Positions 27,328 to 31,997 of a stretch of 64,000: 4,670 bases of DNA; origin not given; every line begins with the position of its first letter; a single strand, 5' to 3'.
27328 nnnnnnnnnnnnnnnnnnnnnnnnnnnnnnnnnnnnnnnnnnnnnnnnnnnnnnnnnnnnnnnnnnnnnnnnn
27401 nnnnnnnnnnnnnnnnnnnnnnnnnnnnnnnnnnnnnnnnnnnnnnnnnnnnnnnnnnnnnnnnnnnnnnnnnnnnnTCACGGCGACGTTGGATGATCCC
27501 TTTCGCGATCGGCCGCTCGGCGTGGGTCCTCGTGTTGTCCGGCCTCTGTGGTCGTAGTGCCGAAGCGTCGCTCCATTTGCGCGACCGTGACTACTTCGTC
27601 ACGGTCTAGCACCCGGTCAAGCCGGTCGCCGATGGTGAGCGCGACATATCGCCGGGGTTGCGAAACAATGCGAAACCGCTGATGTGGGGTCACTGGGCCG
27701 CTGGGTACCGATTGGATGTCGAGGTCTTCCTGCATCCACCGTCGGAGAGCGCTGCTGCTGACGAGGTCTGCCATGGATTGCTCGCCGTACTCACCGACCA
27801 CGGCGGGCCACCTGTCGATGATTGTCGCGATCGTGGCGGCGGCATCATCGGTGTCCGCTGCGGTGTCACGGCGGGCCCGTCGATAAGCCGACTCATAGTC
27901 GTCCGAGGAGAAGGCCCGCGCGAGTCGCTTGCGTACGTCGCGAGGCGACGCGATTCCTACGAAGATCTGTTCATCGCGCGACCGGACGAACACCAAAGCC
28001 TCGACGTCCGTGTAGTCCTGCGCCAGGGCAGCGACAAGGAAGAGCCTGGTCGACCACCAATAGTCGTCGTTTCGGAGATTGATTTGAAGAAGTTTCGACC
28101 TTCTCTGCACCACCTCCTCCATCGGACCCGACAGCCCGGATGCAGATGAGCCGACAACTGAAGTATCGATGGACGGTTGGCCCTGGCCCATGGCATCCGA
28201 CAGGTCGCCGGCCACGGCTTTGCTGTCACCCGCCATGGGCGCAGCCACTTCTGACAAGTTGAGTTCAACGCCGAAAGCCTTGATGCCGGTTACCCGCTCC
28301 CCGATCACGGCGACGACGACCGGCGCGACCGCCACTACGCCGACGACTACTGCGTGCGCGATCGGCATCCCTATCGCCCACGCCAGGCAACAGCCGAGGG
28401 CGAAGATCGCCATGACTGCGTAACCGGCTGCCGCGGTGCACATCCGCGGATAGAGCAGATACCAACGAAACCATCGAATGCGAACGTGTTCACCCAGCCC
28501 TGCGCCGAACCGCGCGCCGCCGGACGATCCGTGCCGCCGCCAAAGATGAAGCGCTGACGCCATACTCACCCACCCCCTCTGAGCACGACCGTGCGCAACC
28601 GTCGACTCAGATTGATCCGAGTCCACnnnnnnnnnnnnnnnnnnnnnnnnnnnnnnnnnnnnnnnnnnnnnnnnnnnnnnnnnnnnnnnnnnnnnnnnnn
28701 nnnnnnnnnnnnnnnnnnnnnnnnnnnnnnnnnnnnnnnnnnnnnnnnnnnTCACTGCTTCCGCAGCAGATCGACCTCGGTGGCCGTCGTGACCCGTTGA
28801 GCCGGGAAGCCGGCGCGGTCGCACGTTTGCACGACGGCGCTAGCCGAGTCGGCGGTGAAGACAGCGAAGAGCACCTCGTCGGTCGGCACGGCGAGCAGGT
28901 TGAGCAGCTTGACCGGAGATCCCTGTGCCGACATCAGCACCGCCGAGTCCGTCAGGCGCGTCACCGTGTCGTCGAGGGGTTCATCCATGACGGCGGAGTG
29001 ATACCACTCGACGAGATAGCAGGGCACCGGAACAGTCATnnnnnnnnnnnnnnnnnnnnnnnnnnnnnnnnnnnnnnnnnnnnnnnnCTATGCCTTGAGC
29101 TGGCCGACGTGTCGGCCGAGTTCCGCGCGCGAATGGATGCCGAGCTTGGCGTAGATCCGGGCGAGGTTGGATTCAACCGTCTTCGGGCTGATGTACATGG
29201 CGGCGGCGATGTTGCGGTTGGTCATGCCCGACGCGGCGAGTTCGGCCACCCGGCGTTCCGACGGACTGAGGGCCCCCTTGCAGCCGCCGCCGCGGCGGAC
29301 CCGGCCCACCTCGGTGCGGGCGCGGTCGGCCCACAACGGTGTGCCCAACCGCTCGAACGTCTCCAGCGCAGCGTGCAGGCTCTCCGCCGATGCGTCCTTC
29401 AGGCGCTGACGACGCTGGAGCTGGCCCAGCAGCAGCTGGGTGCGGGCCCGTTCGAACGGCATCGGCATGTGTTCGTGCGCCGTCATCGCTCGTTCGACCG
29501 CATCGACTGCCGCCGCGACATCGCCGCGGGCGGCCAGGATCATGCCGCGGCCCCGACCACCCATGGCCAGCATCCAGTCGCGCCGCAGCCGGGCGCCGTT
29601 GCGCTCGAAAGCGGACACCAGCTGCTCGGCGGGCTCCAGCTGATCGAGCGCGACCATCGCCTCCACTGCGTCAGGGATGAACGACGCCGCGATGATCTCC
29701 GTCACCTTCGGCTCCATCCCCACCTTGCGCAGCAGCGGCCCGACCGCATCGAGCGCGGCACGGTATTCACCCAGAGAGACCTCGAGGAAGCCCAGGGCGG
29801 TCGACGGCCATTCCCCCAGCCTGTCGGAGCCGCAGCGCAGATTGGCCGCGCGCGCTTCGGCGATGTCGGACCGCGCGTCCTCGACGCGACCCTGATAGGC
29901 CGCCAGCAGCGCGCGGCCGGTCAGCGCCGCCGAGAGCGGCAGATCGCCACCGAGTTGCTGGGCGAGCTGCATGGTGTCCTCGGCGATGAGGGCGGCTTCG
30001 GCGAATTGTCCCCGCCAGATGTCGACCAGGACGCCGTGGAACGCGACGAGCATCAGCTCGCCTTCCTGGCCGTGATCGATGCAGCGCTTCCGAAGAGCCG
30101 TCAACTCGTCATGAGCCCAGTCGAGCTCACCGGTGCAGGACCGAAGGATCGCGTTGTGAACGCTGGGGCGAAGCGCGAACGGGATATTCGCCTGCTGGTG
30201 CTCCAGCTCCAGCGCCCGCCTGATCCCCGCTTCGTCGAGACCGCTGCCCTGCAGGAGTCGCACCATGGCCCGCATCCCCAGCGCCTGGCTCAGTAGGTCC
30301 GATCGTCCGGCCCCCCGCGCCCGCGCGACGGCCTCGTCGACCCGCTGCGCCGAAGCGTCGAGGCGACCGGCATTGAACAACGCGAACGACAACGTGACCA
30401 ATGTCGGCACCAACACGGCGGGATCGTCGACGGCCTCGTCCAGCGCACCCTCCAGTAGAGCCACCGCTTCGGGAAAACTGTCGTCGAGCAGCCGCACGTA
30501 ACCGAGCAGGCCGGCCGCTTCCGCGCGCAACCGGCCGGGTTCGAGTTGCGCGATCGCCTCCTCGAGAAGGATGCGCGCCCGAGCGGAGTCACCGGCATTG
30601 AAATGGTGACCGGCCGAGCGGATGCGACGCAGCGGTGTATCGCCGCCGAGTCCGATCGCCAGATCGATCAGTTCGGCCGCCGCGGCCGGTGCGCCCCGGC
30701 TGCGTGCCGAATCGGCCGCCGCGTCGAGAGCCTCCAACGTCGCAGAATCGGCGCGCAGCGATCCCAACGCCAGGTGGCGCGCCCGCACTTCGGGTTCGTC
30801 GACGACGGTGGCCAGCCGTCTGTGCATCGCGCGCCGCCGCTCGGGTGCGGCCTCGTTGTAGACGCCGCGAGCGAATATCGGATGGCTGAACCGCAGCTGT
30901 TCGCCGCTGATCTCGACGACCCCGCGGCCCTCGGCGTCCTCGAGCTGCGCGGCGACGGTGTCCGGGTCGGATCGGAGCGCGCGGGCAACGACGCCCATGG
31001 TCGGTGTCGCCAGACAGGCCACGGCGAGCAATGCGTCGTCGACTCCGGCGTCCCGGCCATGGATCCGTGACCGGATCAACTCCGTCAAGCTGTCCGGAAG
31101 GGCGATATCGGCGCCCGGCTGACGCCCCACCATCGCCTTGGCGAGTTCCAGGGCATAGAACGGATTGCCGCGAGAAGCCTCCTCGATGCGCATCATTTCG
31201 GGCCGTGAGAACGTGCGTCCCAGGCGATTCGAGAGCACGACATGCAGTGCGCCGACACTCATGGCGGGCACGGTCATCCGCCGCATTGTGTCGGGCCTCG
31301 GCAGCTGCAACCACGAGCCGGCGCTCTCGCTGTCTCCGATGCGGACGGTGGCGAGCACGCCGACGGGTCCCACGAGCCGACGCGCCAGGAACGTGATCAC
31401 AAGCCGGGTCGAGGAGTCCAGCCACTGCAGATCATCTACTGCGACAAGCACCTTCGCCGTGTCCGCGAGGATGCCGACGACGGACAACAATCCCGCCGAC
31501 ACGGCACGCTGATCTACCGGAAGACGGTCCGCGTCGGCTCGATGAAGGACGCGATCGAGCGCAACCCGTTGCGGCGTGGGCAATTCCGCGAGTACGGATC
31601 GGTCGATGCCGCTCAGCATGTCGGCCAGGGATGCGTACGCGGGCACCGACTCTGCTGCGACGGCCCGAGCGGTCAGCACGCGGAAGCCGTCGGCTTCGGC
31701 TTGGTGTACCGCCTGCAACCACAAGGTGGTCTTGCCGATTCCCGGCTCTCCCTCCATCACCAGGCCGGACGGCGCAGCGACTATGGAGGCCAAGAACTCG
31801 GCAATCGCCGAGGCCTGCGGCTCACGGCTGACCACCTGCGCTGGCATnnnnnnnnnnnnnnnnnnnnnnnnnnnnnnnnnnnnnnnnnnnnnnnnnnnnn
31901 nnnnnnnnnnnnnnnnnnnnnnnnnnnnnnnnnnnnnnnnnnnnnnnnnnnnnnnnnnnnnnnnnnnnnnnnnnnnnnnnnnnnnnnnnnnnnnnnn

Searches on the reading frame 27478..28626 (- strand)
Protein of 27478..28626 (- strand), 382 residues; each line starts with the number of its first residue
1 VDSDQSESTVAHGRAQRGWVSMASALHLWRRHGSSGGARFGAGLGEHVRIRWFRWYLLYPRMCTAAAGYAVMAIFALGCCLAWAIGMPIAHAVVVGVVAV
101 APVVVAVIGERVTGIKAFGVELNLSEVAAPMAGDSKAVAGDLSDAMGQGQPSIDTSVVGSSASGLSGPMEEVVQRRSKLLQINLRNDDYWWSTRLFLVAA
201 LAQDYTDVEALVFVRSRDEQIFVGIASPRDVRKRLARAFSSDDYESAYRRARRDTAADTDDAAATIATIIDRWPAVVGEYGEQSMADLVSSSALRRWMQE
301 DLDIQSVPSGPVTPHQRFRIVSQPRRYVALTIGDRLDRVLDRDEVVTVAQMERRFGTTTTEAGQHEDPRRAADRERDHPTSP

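Call 17: search_protein_families(library=padloc, proteins=[window:27478-28626:-], max_evalue=0.01)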
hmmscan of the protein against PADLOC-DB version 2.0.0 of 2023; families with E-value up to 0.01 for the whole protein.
window:27478-28626:- (382 aa): 0 families

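Call 18: search_protein_families(library=pfam, proteins=[window:27478-28626:-], max_evalue=0.01)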
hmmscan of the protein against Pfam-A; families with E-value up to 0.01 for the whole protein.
window:27478-28626:- (382 aa): 0 families

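Call 58: find_homologous_proteins(query=window:27478-28626:-, max_evalue=0.001)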
Query window:27478-28626:- (382 aa): 46 proteins with E <= 0.001 among 8000 candidates.
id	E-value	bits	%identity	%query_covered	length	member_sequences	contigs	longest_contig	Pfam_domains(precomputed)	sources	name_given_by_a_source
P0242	4.3e-235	797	100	95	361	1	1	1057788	-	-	-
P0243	1.7e-207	707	90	93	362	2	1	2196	-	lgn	-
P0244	1.5e-186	638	86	88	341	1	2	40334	-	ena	-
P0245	4.8e-164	564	75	88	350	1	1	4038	-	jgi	jgi:hypothetical protein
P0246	1.2e-159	549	77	86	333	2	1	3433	-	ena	-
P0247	1.2e-159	549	79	84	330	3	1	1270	-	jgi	jgi:hypothetical protein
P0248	6.3e-148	511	72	84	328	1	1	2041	-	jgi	jgi:hypothetical protein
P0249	1.3e-142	493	70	82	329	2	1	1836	-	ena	-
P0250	1.5e-139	483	76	78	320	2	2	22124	-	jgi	jgi:hypothetical protein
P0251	1.7e-137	476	76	77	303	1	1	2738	-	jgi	jgi:hypothetical protein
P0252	1.8e-136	473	73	81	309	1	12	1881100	-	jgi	jgi:hypothetical protein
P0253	2.0e-124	433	93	56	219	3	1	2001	-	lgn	-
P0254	2.1e-116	407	59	88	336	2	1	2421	-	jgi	jgi:hypothetical protein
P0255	6.7e-114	399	57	88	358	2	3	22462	-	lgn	-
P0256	8.0e-110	385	57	86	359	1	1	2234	-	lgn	-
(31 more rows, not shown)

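Call 60: find_encoding_contigs(protein=P0244, flank=6000, max_places=2)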
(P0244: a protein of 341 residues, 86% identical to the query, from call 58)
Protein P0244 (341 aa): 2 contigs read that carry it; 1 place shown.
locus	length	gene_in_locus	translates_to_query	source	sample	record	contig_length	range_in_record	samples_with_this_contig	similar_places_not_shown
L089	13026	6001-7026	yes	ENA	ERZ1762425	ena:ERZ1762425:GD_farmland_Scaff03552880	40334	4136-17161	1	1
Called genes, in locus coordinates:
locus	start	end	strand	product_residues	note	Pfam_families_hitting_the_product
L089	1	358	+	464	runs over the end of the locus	PF23023:Anti-Pycsar_Apyc1 (weak), PF00753:Lactamase_B, PF12706:Lactamase_B_2, PF16661:Lactamase_B_6 (faint), PF10996:Beta-Casp, PF07521:RMMBL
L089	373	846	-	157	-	PF00578:AhpC-TSA, PF08534:Redoxin, PF13911:AhpC-TSA_2 (weak)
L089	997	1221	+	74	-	PF12277:DUF3618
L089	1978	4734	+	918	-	PF13191:AAA_16, PF13424:TPR_12 (faint), PF00196:GerE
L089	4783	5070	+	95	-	-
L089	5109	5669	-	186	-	-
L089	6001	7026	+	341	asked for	-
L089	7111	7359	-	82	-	-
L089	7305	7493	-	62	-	-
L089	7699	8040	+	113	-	-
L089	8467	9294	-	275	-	PF01522:Polysacc_deac_1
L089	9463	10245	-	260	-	-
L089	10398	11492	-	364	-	-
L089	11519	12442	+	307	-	PF03649:UPF0014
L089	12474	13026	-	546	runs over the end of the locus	PF00756:Esterase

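Call 61: find_encoding_contigs(protein=P0252, flank=6000, max_places=2)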
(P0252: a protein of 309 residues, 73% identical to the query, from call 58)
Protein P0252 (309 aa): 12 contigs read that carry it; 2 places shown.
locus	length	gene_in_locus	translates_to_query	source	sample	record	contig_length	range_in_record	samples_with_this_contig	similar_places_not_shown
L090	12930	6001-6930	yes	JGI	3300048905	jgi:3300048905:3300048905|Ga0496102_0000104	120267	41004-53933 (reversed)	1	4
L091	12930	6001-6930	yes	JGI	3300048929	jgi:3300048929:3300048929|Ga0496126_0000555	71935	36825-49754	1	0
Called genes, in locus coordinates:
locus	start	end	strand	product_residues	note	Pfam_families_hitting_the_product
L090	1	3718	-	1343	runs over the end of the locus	PF13699:eCIS_core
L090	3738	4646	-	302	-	PF03704:BTAD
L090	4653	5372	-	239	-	PF03704:BTAD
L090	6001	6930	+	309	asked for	-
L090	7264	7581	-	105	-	-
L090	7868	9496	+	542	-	PF00069:Pkinase, PF07714:PK_Tyr_Ser-Thr, PF01636:APH (faint), PF03109:ABC1 (weak)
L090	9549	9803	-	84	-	-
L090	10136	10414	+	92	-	-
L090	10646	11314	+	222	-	PF13827:DUF4189 (weak)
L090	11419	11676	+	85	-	-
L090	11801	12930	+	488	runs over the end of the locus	PF04542:Sigma70_r2, PF08281:Sigma70_r4_2 (weak)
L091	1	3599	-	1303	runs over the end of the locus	PF13699:eCIS_core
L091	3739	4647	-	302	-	PF03704:BTAD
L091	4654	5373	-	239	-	PF03704:BTAD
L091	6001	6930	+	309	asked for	-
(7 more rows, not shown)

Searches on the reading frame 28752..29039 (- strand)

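Call 17: search_protein_families(library=padloc, proteins=[window:28752-29039:-], max_evalue=0.01)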
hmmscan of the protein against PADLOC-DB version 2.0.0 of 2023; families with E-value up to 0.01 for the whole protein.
window:28752-29039:- (95 aa): 0 families

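Call 18: search_protein_families(library=pfam, proteins=[window:28752-29039:-], max_evalue=0.01)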
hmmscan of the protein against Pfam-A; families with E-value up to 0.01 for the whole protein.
window:28752-29039:- (95 aa): 1 family
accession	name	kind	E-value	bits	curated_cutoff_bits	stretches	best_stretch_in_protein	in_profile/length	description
PF14026.12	SCO4226-like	-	0.0032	18.1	28.5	1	41-84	31-74/76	Nickel responsive protein SCO4226-like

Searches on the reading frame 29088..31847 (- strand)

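Call 17: search_protein_families(library=padloc, proteins=[window:29088-31847:-], max_evalue=0.01)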
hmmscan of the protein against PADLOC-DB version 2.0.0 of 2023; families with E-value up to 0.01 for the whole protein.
window:29088-31847:- (919 aa): 1 family
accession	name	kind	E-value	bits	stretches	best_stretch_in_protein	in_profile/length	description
PDLC01851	CARF3--CARF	-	4.2e-10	37.5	1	858-905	208-255/279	-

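Call 18: search_protein_families(library=pfam, proteins=[window:29088-31847:-], max_evalue=0.01)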
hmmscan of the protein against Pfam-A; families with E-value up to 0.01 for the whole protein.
window:29088-31847:- (919 aa): 6 families
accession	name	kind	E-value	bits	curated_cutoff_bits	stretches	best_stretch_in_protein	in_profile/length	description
PF00196.25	GerE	-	4.3e-14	52.3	23.5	1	860-912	3-55/57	Bacterial regulatory proteins, luxR family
PF13191.12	AAA_16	-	2e-13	51.6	32.6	1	4-158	1-159/167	AAA ATPase domain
PF13424.12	TPR_12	-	5.5e-05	23.7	30.1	0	766-828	8-72/77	Tetratricopeptide repeat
PF08281.18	Sigma70_r4_2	-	0.00032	20.7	25.7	1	859-902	10-54/54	Sigma-70, region 4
PF13401.12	AAA_22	-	0.0026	18.5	27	1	29-152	8-102/130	AAA domain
PF13604.12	AAA_30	-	0.0094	16.1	27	0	11-94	6-81/191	AAA domain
